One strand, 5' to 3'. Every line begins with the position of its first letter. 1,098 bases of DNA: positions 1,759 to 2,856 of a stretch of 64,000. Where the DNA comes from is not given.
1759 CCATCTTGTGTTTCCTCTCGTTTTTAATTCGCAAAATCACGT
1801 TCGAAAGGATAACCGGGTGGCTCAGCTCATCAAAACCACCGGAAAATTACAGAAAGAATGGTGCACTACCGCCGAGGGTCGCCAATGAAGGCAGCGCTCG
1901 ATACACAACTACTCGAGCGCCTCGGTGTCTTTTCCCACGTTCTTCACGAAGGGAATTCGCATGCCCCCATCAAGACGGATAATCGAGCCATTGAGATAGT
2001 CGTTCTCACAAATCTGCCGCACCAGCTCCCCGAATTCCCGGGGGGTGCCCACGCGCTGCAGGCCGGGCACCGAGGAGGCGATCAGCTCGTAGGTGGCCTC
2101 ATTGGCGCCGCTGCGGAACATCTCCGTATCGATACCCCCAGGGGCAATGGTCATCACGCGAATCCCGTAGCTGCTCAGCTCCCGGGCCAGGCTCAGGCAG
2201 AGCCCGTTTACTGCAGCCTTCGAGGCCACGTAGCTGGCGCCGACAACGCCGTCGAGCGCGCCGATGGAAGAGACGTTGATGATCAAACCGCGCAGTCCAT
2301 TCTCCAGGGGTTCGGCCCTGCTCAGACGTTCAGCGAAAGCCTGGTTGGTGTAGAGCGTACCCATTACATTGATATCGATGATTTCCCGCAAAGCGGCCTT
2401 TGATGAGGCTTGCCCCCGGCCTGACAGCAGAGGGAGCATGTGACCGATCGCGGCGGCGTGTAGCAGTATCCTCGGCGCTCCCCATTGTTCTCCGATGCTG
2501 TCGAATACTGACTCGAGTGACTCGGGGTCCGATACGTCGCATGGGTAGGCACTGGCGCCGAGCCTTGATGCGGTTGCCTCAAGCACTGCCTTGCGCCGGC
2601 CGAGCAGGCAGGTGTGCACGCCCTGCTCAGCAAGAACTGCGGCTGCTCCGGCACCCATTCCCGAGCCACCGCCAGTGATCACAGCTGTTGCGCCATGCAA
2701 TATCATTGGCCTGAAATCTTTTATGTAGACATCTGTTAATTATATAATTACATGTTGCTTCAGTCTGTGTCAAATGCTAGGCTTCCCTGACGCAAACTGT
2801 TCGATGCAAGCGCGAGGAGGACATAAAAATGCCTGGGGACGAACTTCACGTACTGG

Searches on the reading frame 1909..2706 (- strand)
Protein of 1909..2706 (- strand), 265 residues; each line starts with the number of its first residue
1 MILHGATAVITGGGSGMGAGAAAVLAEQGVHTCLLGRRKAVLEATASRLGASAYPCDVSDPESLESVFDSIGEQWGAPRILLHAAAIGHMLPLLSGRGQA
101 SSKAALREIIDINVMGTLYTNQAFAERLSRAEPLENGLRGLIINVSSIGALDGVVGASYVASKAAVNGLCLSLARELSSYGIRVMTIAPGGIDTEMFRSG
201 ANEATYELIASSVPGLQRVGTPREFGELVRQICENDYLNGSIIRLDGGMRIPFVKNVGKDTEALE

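Call 69: search_protein_families(library=pfam, proteins=[window:1909-2706:-], max_evalue=0.0001)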
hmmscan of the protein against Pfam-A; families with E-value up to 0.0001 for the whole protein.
window:1909-2706:- (265 aa): 4 families
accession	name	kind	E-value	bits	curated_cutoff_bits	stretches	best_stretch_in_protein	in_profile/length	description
PF13561.12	adh_short_C2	-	1.8e-40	139.4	27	1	15-249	6-235/236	Enoyl-(Acyl carrier protein) reductase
PF00106.31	adh_short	-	2.2e-37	128.9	26.6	1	7-199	2-189/195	short chain dehydrogenase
PF08659.16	KR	-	4.1e-08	33.8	22.6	1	6-188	1-174/180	KR domain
PF23441.1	SDR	-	2.2e-06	27.7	27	0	5-56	7-58/258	SDR-like rossmann domain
